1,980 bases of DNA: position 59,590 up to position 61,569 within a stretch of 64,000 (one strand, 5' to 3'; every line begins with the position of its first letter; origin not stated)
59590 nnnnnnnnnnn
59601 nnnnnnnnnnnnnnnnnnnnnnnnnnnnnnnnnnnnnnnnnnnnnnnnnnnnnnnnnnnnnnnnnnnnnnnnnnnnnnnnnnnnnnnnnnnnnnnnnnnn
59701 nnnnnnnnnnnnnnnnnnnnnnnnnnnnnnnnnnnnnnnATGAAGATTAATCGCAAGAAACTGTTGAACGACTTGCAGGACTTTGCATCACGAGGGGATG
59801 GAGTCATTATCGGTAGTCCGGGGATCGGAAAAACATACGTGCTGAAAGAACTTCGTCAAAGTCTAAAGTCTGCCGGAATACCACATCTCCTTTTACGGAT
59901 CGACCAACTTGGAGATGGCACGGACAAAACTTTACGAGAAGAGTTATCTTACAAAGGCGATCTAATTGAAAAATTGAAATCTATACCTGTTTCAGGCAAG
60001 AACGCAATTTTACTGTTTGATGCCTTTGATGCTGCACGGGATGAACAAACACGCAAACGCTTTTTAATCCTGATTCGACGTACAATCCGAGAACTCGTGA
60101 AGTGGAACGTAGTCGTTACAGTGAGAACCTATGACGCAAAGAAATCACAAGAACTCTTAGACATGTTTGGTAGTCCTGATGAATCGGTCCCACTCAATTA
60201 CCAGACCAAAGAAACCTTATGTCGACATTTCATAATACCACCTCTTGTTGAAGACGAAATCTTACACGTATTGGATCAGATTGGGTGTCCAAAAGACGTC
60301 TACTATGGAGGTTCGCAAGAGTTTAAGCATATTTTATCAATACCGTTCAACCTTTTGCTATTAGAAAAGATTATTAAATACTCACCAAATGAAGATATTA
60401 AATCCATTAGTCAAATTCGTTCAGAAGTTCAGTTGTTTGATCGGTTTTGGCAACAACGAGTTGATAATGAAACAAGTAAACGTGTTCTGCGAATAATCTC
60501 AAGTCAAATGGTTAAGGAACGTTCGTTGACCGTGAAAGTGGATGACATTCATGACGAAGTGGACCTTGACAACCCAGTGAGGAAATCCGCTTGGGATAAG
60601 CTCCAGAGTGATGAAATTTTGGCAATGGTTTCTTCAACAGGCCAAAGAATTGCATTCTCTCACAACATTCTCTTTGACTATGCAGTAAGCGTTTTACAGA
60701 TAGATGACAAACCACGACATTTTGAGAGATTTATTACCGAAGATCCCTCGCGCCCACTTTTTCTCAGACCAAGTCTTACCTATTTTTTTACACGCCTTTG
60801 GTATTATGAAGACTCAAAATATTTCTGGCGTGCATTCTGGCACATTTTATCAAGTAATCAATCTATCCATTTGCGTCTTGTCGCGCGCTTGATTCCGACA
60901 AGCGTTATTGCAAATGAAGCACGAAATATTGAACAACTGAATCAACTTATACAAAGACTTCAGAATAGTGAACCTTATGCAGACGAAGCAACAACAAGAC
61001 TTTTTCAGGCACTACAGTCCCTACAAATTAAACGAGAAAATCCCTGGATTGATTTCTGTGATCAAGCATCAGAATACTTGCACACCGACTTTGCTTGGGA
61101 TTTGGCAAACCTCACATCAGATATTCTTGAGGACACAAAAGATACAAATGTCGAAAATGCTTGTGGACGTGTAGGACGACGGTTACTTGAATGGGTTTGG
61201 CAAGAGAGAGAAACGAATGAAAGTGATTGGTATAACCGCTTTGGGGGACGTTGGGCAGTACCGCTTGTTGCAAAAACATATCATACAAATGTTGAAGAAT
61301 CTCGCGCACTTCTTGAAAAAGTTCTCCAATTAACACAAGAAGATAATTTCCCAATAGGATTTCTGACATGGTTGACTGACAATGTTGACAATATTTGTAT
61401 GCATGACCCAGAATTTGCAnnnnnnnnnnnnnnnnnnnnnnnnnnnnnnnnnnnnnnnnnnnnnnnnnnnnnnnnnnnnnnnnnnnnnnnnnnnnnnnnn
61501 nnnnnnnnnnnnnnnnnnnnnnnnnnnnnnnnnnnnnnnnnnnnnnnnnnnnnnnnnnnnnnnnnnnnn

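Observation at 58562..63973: Candidate undescribed SIR2-based defense system: split SIR2 effector plus 1353-aa STAND-like P-loop NTPase (plus a small TM protein), beside a Type IIG R-M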

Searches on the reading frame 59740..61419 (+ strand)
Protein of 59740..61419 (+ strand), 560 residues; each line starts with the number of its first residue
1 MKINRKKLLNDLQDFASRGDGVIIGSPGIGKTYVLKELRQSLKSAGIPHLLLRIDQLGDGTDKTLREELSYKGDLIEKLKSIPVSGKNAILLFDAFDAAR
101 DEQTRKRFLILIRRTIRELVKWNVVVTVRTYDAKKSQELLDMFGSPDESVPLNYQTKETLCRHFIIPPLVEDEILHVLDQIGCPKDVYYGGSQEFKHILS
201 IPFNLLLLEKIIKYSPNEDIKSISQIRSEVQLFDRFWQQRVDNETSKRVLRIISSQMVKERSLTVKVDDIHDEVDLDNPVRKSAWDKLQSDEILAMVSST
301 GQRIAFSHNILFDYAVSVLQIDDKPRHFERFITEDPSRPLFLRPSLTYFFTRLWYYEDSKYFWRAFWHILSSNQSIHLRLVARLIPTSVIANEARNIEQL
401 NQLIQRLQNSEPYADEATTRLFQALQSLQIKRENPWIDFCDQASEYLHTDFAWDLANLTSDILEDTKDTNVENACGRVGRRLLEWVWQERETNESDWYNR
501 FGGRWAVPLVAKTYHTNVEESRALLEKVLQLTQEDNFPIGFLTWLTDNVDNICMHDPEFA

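Call 30: search_solved_structures(query=A1, max_evalue=1)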
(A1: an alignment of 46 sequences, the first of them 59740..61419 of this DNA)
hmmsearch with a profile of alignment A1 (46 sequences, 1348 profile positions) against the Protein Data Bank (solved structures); distinct sequences matched with E-value up to 1: 18.
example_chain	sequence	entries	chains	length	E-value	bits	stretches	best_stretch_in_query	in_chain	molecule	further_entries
3pxg_A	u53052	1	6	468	0.015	16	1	17-98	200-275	Negative regulator of genetic competence ClpC/MecB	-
8ycx_A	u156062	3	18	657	0.016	15.9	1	17-95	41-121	ATP-dependent Clp protease ATP-binding subunit ClpC1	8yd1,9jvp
3pxi_A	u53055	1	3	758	0.025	15.3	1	17-98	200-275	Negative regulator of genetic competence ClpC/MecB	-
7zol_A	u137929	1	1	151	0.027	15.2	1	1085-1181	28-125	TPR-CHAT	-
6emw_E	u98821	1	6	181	0.031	15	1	17-93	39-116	ATP-dependent Clp protease ATP-binding subunit ClpC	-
3j3t_A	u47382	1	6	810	0.036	14.8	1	17-95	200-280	Negative regulator of genetic competence ClpC/MecB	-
3j3r_A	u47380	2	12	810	0.037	14.8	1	17-95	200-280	Negative regulator of genetic competence ClpC/MecB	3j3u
7abr_A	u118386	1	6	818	0.038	14.7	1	17-95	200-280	Negative regulator of genetic competence ClpC/MecB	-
9if4_A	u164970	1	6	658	0.039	14.7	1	17-93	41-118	ATP-dependent Clp protease ATP-binding subunit ClpC1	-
8a8u_A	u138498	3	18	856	0.059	14.1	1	17-93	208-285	ATP-dependent Clp protease ATP-binding subunit ClpC1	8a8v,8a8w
8xon_S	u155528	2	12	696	0.081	13.6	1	17-95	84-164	NDP-hexose 4-ketoreductase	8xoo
5d4w_A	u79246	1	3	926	0.091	13.5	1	18-95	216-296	Putative heat shock protein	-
9ip0_A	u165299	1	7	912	0.093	13.4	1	18-82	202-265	Chaperone protein ClpB1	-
2w58_A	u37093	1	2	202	0.16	12.7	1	24-79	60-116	PRIMOSOME COMPONENT (HELICASE LOADER)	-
5zui_A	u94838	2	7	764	0.18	12.5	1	18-93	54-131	Heat Shock Protein 104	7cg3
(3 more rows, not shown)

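Call 34: predict_structure(alignment_id=A1)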
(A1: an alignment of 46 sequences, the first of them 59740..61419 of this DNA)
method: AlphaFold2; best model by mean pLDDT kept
length: 560 residues; sequences in the alignment: 46
mean_pLDDT: 70.1   pTM: 0.48
mean pLDDT of the five models: 70.1, 69.8, 67.6, 67.3, 60.3
residues with pLDDT >= 90: 44; 70-90: 269; 50-70: 183; < 50: 64
segments of 3 or more residues with pLDDT < 50: 24-29, 130-137, 144-159, 162-165, 308-323, 502-504
pLDDT, mean of each block of 10 residues (from residue 1): 68 66 48 73 79 75 80 82 72 64 73 80 66 44 43 40 57 83 84 78 64 62 68 61 71 67 69 85 76 57 58 40 54 61 51 57 74 57 58 64 85 81 75 81 90 87 88 93 85 62 67 93 89 74 79 90
secondary structure, 60 per line:
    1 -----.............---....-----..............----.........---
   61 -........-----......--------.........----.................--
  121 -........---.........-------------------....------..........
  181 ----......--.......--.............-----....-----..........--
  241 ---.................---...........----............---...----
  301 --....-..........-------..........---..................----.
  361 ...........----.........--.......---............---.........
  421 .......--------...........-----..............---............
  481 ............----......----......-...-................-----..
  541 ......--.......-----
elements in order: H6-18 E22-25 H31-44 E49-53 H54-57 H62-69 H75-80 E89-97 H102-118 E122-129 H133-141 E161-164 H171-180 H185-190 H193-199 H202-214 H220-223 H229-238 H244-260 E264-266 H267-274 H279-290 E294-296 E303-306 H308-317 H325-334 H338-355 H360-371 H376-384 H387-393 H397-408 H412-427 H436-446 H452-465 H469-492 H497-502 H507-512 H518-533 H539-546 H549-555

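Call 84: find_related_loci(query=A1, collection=metagenome_contigs, flank=6000)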
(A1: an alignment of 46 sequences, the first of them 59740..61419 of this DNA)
Query A1 (560 aa) in metagenome_contigs; peptide patterns used: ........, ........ (x = any residue, [..] = any of these).
560 stretches matched a pattern; 30 encode a relative of the query (tblastn E <= 1e-3); 30 distinct loci.
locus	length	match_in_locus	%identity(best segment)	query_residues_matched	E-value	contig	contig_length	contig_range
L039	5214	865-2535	72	1-560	0e+0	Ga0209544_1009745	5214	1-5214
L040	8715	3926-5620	73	1-560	0e+0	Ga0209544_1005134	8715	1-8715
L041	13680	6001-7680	53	1-560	3e-180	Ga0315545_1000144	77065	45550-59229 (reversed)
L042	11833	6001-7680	51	1-560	1e-177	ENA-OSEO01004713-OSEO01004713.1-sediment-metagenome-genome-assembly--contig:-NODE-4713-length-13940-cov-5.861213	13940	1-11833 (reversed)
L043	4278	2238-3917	50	1-560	1e-174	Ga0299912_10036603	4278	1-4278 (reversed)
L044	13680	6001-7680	53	1-560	3e-180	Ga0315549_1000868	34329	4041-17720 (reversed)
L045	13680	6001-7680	72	1-560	0e+0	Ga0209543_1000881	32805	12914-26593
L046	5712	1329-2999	44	1-558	9e-150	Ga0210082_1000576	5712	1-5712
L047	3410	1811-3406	41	1-534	7e-133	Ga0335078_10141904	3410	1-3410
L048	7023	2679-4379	39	1-559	4e-115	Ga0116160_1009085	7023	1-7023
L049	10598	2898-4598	39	1-559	4e-115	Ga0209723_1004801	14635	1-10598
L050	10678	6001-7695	38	1-560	1e-114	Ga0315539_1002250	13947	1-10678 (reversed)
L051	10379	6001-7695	38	1-560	1e-114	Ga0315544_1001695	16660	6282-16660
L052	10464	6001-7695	38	1-560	1e-114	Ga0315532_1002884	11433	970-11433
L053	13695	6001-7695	38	1-560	1e-114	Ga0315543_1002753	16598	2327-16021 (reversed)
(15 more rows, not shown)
